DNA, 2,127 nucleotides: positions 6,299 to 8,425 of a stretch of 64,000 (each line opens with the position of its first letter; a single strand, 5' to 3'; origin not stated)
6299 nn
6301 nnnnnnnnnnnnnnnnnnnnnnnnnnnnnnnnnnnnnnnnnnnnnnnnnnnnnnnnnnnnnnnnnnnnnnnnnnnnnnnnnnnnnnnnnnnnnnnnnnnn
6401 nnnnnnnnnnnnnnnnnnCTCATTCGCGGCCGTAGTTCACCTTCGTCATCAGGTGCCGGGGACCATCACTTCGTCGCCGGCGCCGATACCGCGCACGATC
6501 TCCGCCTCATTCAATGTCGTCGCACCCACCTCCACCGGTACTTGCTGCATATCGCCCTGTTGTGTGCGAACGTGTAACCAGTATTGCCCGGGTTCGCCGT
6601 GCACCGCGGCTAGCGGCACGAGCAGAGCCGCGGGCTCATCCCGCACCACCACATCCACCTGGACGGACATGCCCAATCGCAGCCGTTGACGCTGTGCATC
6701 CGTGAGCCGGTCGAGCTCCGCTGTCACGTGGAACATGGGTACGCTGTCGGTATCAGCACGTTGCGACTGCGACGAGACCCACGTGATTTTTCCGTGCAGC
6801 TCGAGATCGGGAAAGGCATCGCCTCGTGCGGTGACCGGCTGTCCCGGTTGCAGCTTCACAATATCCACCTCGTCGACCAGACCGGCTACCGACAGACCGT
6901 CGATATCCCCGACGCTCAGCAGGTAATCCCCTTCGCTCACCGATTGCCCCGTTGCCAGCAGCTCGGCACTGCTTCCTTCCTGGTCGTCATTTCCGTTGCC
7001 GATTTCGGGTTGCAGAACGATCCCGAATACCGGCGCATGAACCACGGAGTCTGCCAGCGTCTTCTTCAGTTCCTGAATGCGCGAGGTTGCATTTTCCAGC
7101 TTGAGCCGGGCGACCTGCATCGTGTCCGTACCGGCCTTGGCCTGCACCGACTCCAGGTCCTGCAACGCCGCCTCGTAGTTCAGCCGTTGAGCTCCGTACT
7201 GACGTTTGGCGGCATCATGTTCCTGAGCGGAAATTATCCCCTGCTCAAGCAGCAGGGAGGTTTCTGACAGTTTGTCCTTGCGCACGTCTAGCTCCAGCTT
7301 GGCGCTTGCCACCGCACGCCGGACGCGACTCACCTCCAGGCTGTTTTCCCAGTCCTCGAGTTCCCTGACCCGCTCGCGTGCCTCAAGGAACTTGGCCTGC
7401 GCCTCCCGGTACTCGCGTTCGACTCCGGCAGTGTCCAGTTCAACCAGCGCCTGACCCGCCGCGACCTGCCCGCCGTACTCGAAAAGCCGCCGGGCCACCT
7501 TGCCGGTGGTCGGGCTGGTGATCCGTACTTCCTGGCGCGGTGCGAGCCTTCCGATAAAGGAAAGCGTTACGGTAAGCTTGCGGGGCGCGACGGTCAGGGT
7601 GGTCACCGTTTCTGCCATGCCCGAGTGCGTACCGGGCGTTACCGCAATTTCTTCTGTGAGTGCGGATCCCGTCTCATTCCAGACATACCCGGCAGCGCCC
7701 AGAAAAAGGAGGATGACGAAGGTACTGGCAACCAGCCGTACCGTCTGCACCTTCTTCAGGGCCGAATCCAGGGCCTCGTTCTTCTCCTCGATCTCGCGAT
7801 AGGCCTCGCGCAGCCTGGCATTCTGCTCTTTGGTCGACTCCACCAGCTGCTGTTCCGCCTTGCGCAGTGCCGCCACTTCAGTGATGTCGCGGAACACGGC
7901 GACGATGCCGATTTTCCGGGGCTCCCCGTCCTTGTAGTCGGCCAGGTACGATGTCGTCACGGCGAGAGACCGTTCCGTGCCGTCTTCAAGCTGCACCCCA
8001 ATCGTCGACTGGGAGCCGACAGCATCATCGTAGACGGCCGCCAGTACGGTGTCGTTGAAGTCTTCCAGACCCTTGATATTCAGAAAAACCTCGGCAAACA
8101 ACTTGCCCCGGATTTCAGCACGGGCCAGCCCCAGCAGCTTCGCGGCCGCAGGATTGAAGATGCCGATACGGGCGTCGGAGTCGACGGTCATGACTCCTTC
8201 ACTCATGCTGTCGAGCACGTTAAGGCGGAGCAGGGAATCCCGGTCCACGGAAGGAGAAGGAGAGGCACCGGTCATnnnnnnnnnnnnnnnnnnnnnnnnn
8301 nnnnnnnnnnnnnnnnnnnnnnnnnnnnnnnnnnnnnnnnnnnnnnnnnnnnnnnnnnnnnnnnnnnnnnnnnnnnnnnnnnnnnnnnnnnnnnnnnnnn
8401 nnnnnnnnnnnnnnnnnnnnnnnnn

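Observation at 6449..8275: Membrane fusion (HlyD-family) adaptor with an N-terminal cytoplasmic PAS sensor domain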

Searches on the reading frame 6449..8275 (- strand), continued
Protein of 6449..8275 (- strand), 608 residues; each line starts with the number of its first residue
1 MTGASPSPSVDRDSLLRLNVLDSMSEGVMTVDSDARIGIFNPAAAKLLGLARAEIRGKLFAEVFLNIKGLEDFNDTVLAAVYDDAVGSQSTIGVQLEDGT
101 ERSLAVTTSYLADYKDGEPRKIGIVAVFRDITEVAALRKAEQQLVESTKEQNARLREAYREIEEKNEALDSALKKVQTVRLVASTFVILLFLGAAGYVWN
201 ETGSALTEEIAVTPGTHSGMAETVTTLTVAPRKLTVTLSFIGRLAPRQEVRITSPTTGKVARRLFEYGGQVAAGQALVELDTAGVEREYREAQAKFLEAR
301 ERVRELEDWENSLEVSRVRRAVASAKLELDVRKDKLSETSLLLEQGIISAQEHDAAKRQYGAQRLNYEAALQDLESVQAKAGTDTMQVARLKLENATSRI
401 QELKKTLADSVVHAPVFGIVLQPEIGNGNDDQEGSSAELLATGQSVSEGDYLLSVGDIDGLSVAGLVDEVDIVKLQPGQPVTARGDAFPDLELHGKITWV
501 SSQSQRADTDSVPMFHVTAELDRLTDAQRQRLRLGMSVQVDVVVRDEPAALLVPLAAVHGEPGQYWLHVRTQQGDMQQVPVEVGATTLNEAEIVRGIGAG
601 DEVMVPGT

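Call 49: search_protein_families(library=pfam, proteins=[P0197, P0203, P0204, P0217, P0233, P0240, P0245, P0256, P0263, P0212], max_evalue=0.01)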
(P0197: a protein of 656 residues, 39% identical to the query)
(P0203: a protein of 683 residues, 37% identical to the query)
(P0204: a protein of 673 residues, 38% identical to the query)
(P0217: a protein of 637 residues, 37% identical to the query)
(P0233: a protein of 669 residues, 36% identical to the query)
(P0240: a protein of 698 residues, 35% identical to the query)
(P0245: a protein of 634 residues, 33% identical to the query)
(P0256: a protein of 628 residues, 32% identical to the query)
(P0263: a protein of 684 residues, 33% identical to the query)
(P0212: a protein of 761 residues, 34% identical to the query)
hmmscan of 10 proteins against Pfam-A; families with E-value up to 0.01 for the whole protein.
P0197 (656 aa): 7 families
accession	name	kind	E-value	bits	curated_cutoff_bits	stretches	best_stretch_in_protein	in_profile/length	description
PF01590.32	GAF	-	2.3e-13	51.3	22.4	1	37-192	1-133/133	GAF domain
PF16576.10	HlyD_D23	-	5e-13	49.3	30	1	301-554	19-190/214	Barrel-sandwich domain of CusB or HlyD membrane-fusion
PF13437.12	HlyD_3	-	1.7e-09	38.8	22.2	1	465-568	3-96/106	HlyD family secretion protein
PF13185.12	GAF_2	-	4.6e-08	33.8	28.6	1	36-192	2-135/136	GAF domain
PF13492.12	GAF_3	-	2.2e-06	28.5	27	1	40-194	4-129/129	GAF domain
PF13533.13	Biotin_lipoyl_2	-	3.3e-05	24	29.8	1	302-333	1-32/32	Biotin-lipoyl like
PF00364.28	Biotin_lipoyl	-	0.0038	17.5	22.1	0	302-332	43-73/73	Biotin-requiring enzyme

P0203 (683 aa): 6 families
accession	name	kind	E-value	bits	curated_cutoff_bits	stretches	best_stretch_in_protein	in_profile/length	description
PF01590.32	GAF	-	2.4e-12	47.9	22.4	1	32-196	1-133/133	GAF domain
PF16576.10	HlyD_D23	-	4.3e-12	46.2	30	1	309-563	6-183/214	Barrel-sandwich domain of CusB or HlyD membrane-fusion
PF13437.12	HlyD_3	-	5.8e-11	43.5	22.2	1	484-588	3-95/106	HlyD family secretion protein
PF13185.12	GAF_2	-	1.3e-08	35.6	28.6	1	31-196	2-135/136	GAF domain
PF13492.12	GAF_3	-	2.6e-05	25.1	27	1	33-196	2-127/129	GAF domain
PF13533.13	Biotin_lipoyl_2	-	0.002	18.4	29.8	1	322-352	2-32/32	Biotin-lipoyl like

P0204 (673 aa): 5 families
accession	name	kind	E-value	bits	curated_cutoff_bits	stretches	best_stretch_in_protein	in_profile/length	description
PF01590.32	GAF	-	2e-26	93.5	22.4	2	102-195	44-133/133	GAF domain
PF13185.12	GAF_2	-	4.6e-18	66.2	28.6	2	105-196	48-136/136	GAF domain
PF16576.10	HlyD_D23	-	5.6e-14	52.4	30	1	433-567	61-189/214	Barrel-sandwich domain of CusB or HlyD membrane-fusion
PF13437.12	HlyD_3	-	1.6e-13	51.7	22.2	1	480-588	2-98/106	HlyD family secretion protein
PF13492.12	GAF_3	-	2.1e-11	44.8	27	1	132-197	65-129/129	GAF domain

P0217 (637 aa): 5 families
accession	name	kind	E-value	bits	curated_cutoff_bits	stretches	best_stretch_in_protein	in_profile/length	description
PF01590.32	GAF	-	1e-20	75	22.4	1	2-159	1-133/133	GAF domain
PF13185.12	GAF_2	-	3.1e-16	60.3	28.6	1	2-160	3-136/136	GAF domain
PF13437.12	HlyD_3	-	2e-13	51.4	22.2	1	445-559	2-106/106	HlyD family secretion protein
PF16576.10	HlyD_D23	-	7.5e-12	45.4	30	1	443-531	109-190/214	Barrel-sandwich domain of CusB or HlyD membrane-fusion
PF13492.12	GAF_3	-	1.3e-09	39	27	1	9-160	8-128/129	GAF domain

P0233 (669 aa): 8 families
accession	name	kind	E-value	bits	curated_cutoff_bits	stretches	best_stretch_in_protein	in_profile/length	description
PF01590.32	GAF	-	3.9e-16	60.2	22.4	1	32-195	4-133/133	GAF domain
PF13437.12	HlyD_3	-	2.1e-14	54.6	22.2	1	501-580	13-93/106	HlyD family secretion protein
PF16576.10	HlyD_D23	-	1.4e-12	47.8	30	1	316-569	18-190/214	Barrel-sandwich domain of CusB or HlyD membrane-fusion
PF13185.12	GAF_2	-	1.9e-11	44.7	28.6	1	28-195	2-135/136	GAF domain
PF13492.12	GAF_3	-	5.7e-08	33.7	27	1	31-197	3-129/129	GAF domain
PF13533.13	Biotin_lipoyl_2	-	3.8e-06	27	29.8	1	318-349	1-32/32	Biotin-lipoyl like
PF00364.28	Biotin_lipoyl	-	0.0038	17.5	22.1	1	318-348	43-73/73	Biotin-requiring enzyme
PF12700.13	HlyD_2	-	0.0058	15.9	25.1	0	504-560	247-300/416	HlyD family secretion protein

P0240 (698 aa): 6 families
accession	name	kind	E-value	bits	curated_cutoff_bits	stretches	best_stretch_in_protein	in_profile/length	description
PF16576.10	HlyD_D23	-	1e-13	51.5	30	1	336-588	16-187/214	Barrel-sandwich domain of CusB or HlyD membrane-fusion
PF13437.12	HlyD_3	-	2e-13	51.4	22.2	1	502-590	2-79/106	HlyD family secretion protein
PF01590.32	GAF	-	1.5e-11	45.4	22.4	1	28-217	3-133/133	GAF domain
PF13185.12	GAF_2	-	1.8e-07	31.9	28.6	1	26-217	3-135/136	GAF domain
PF13533.13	Biotin_lipoyl_2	-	7.4e-07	29.3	29.8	1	340-371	1-32/32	Biotin-lipoyl like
PF13492.12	GAF_3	-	2.5e-06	28.4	27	1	155-219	72-129/129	GAF domain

P0245 (634 aa): 7 families
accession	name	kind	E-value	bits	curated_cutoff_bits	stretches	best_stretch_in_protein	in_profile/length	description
PF01590.32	GAF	-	1.1e-17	65.3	22.4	1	17-153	2-133/133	GAF domain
PF13185.12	GAF_2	-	4.5e-16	59.7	28.6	1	16-154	3-136/136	GAF domain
PF13437.12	HlyD_3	-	4.7e-13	50.2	22.2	2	465-549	16-98/106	HlyD family secretion protein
PF13492.12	GAF_3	-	3.2e-11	44.2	27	1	19-155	4-129/129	GAF domain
PF16576.10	HlyD_D23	-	4.1e-09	36.5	30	2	405-526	78-186/214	Barrel-sandwich domain of CusB or HlyD membrane-fusion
PF11849.14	DUF3369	-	8.1e-05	23.4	27.2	1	99-162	108-168/168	Domain of unknown function (DUF3369)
PF13533.13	Biotin_lipoyl_2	-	0.0027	17.9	29.8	0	277-306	3-32/32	Biotin-lipoyl like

P0256 (628 aa): 6 families
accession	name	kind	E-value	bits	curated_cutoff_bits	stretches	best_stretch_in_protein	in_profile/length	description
PF13185.12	GAF_2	-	2.5e-16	60.6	28.6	1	2-149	3-136/136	GAF domain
PF01590.32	GAF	-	4.7e-15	56.7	22.4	1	2-148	1-133/133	GAF domain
PF13437.12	HlyD_3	-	1.4e-14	55.2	22.2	1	450-547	12-106/106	HlyD family secretion protein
PF16576.10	HlyD_D23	-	1.4e-09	38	30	1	349-520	68-191/214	Barrel-sandwich domain of CusB or HlyD membrane-fusion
PF13492.12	GAF_3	-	5.1e-07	30.6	27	1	6-150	5-129/129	GAF domain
PF13533.13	Biotin_lipoyl_2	-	1.5e-06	28.3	29.8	0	273-301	4-32/32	Biotin-lipoyl like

P0263 (684 aa): 5 families
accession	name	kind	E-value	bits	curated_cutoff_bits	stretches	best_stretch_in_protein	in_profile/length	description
PF01590.32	GAF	-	6.5e-16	59.5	22.4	1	55-218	4-133/133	GAF domain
PF16576.10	HlyD_D23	-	5.5e-15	55.7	30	1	326-572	20-187/214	Barrel-sandwich domain of CusB or HlyD membrane-fusion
PF13437.12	HlyD_3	-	6e-13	49.9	22.2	2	488-604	2-105/106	HlyD family secretion protein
PF13185.12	GAF_2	-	2.3e-11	44.5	28.6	1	51-218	2-135/136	GAF domain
PF13492.12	GAF_3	-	7.7e-07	30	27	1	155-218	71-127/129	GAF domain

P0212 (761 aa): 10 families
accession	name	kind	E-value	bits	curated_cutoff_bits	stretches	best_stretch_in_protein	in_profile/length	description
PF01590.32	GAF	-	5.8e-14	53.2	22.4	1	27-159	2-132/133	GAF domain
PF13437.12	HlyD_3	-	5.7e-12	46.7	22.2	1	570-688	1-103/106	HlyD family secretion protein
PF16576.10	HlyD_D23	-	5.8e-10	39.3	30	1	561-666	101-194/214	Barrel-sandwich domain of CusB or HlyD membrane-fusion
PF00989.32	PAS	-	5.7e-09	36.4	22.6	1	193-251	2-62/113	PAS fold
PF13185.12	GAF_2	-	5.9e-09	36.7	28.6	1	27-156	4-131/136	GAF domain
PF13188.13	PAS_8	-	7.3e-08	32.5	21.8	1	194-247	3-53/65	PAS domain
PF08448.16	PAS_4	-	9.5e-07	29.5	23.1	1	198-306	1-107/110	PAS fold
PF13426.13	PAS_9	-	3.3e-06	27.8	27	1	203-306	2-103/103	PAS domain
PF24820.1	Diguanyl_cycl_sensor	-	0.00023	21.5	28.1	1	198-236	2-40/109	Diguanylate cyclase-like sensor domain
PF00529.27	CusB_dom_1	-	0.00026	21.6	26.5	0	357-698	1-87/89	Cation efflux system protein CusB domain 1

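Call 55: list_cluster_members(proteins=[P0042, P0053, P0083, P0085, P0086, P0104, P0106, P0108, P0014, P0055])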
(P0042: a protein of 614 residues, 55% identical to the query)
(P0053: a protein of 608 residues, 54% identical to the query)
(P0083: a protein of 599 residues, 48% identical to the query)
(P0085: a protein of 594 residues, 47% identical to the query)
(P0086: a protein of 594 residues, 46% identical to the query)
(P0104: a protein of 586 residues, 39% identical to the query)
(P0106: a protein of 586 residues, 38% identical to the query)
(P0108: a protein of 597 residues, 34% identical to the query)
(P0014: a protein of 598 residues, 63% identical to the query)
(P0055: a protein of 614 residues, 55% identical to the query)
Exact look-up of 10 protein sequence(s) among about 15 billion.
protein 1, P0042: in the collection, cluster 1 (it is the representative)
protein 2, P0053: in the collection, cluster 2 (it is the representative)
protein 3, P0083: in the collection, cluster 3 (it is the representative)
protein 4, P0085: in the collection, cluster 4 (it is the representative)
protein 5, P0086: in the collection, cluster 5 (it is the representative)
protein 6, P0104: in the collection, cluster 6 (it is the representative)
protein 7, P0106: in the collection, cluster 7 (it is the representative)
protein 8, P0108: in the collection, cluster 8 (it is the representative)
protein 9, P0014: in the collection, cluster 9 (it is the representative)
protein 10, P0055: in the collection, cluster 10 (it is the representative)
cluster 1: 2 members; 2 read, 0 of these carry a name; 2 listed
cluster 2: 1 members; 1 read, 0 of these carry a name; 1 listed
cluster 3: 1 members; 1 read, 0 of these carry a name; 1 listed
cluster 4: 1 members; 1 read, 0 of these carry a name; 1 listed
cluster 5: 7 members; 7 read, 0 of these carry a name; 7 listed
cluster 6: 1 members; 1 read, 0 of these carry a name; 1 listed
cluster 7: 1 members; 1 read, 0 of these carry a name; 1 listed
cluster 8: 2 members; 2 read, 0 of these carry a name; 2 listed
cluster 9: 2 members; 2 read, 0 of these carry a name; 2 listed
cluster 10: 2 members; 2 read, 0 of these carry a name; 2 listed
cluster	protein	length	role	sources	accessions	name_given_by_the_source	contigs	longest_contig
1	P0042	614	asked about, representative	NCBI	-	-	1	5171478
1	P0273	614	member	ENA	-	-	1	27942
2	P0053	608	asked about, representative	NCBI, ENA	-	-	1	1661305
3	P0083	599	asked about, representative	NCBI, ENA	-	-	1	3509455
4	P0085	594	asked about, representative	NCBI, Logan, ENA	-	-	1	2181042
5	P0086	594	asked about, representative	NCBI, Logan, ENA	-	-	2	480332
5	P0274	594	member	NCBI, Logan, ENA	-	-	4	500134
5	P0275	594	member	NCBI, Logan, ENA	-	-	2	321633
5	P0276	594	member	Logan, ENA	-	-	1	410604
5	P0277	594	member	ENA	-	-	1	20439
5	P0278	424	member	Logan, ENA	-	-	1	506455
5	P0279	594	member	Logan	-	-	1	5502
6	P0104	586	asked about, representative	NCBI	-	-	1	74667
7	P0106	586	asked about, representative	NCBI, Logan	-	-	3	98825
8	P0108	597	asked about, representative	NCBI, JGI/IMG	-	-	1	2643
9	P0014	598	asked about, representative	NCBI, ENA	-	-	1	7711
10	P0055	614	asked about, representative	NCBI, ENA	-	-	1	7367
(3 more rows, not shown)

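Call 67: find_encoding_contigs(protein=P0217, flank=6000, max_places=2)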
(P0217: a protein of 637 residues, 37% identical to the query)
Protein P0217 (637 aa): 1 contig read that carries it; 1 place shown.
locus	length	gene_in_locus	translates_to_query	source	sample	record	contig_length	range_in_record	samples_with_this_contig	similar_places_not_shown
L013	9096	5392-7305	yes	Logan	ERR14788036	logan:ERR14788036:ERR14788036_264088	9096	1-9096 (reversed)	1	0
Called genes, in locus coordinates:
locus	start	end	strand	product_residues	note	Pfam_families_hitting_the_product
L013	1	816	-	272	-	?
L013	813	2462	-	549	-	PF00989:PAS, PF13188:PAS_8 (faint), PF08448:PAS_4, PF13426:PAS_9, PF08447:PAS_3 (weak), PF02518:HATPase_c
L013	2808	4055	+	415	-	PF01773:Nucleos_tra2_N, PF07670:Gate, PF07662:Nucleos_tra2_C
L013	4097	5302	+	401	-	PF00072:Response_reg, PF00512:HisKA, PF02518:HATPase_c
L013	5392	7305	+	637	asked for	PF01590:GAF, PF13185:GAF_2, PF13492:GAF_3, PF25917:BSH_RND (faint)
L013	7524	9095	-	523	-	?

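Call 68: find_encoding_contigs(protein=P0212, flank=6000, max_places=2)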
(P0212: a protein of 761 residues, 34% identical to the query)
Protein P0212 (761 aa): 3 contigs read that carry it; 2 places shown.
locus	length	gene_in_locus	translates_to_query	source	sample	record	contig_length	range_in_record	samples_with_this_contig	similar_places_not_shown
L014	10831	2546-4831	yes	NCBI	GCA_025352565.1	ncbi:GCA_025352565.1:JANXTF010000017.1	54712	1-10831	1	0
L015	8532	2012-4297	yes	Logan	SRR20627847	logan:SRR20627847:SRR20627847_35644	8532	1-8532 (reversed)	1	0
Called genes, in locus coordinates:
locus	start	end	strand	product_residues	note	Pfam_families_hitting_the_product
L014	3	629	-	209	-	?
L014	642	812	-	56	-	-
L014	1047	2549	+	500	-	PF02321:OEP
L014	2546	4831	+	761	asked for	PF13185:GAF_2, PF01590:GAF, PF00989:PAS, PF08448:PAS_4 (weak), PF13188:PAS_8, PF13426:PAS_9 (weak), PF25990:Beta-barrel_YknX (weak), PF26002:Beta-barrel_AprE (weak)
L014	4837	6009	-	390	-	PF12704:MacB_PCD, PF02687:FtsX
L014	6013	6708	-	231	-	PF00005:ABC_tran, PF13304:AAA_21 (faint)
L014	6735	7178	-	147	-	-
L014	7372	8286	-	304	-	PF00126:HTH_1, PF03466:LysR_substrate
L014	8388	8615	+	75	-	PF06568:YjiS-like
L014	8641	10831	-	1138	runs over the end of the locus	PF02811:PHP, PF07733:DNA_pol3_alpha, PF17657:DNA_pol3_finger, PF14579:HHH_6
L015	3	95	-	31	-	?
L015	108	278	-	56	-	-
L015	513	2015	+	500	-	PF02321:OEP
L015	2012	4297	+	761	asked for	PF13185:GAF_2, PF01590:GAF, PF00989:PAS, PF08448:PAS_4 (weak), PF13188:PAS_8, PF13426:PAS_9 (weak), PF25990:Beta-barrel_YknX (weak), PF26002:Beta-barrel_AprE (weak)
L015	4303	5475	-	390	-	PF12704:MacB_PCD, PF02687:FtsX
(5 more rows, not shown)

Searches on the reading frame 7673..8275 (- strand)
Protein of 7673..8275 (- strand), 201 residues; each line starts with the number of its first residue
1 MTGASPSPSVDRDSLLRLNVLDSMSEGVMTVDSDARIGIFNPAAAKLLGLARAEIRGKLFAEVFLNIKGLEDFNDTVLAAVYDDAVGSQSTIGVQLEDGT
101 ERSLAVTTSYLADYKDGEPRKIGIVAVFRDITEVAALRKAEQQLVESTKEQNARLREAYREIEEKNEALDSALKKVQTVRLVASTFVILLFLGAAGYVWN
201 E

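Call 33: predict_structure(alignment_id=A2)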
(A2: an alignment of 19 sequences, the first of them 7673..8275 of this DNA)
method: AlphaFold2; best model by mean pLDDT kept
length: 201 residues; sequences in the alignment: 19
mean_pLDDT: 87.3   pTM: 0.64
mean pLDDT of the five models: 87.3, 87.1, 86.9, 84.0, 82.8
residues with pLDDT >= 90: 118; 70-90: 68; 50-70: 6; < 50: 9
segments of 3 or more residues with pLDDT < 50: 1-9
pLDDT, mean of each block of 10 residues (from residue 1): 47 71 92 92 94 90 90 91 83 93 95 84 93 93 94 93 90 85 91 86 61
secondary structure, 60 per line:
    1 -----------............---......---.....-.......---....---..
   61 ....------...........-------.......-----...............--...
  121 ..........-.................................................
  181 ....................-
elements in order: H12-23 E27-32 E36-40 H42-48 H52-55 H60-64 H71-81 E89-95 E101-115 E118-130 H132-200
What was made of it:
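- On PAS domain: AF2 model with strands 27-32, 36-40, 89-95, 101-115 and 118-130 and helices 42-81, pLDDT about 90 (call 33).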

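Call 37: fold_search(model_id=the predicted structure, library=pdb)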
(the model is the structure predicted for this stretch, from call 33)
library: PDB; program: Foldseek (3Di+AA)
matches with E <= 10: 1189; with E <= 0.001: 450
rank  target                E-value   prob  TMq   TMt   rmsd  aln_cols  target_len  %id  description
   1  7yx0_A                5.1e-08  1.00  0.53  0.63   8.2       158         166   16  Crystal structure of the full-length short LOV protein SBW25-LOV from Pseudomonas fluorescens (light state) (released 2023-05-24)
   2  9a5d_A                9.1e-08  1.00  0.48  0.17   4.0       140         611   21  Integrative model of WALK-YYCH by crosslinking MS and deep learning (released 2024-09-18)
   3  8js5_G                1.6e-07  1.00  0.49  0.41   4.5       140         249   20  Dimeric PAS domains of oxygen sensor FixL with ferric unliganded heme (released 2024-06-26)
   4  8js6_C                2.6e-07  1.00  0.48  0.39   4.5       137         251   20  Dimeric PAS domains of oxygen sensor FixL in complex with cyanide-bound ferric heme (released 2024-06-26)
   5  8js5_B                2.7e-07  1.00  0.48  0.39   4.7       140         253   20  Dimeric PAS domains of oxygen sensor FixL with ferric unliganded heme (released 2024-06-26)
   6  9bgv_A                3.0e-07  1.00  0.52  0.15   3.8       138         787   15  DosP R97A straight form (released 2024-11-20)
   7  1d06                  3.2e-07  1.00  0.42  0.60   6.2       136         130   18  STRUCTURAL BASIS OF DIMERIZATION AND SENSORY MECHANISMS OF OXYGEN-SENSING DOMAIN OF RHIZOBIUM MELILOTI FIXL DETERMINED A (released 2000-03-15)
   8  8js5_F                4.1e-07  1.00  0.48  0.40   4.5       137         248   20  Dimeric PAS domains of oxygen sensor FixL with ferric unliganded heme (released 2024-06-26)
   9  8js6_E                4.1e-07  1.00  0.47  0.39   4.6       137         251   20  Dimeric PAS domains of oxygen sensor FixL in complex with cyanide-bound ferric heme (released 2024-06-26)
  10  9cmf_A                4.3e-07  1.00  0.53  0.15   3.4       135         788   18  Substrate bound DosP (released 2024-11-20)
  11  5luv_A                4.8e-07  1.00  0.50  0.72   3.9       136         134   13  Short LOV protein W619_1 in apo-state (released 2017-02-22)
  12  8js5_A                5.7e-07  1.00  0.49  0.41   4.5       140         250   20  Dimeric PAS domains of oxygen sensor FixL with ferric unliganded heme (released 2024-06-26)
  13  4gcz_B                5.7e-07  1.00  0.48  0.28   4.2       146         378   21  Structure of a blue-light photoreceptor (released 2013-06-19)
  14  3lyx_B                6.1e-07  1.00  0.45  0.70   4.0       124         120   19  Crystal structure of the PAS domain of the protein CPS_1291 from Colwellia psychrerythraea. Northeast Structural Genom (released 2010-04-07)
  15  3lyx_A                6.4e-07  1.00  0.45  0.71   3.8       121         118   17  Crystal structure of the PAS domain of the protein CPS_1291 from Colwellia psychrerythraea. Northeast Structural Genom (released 2010-04-07)
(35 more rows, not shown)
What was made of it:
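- On PAS domain: Foldseek TM up to 0.72 to solved PAS domains (call 37).
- The matches are generic PAS-fold hits at 12-25% identity (call 37).
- Tried and rejected: The Foldseek hits to FixL, LOV and DosP are generic (call 37).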
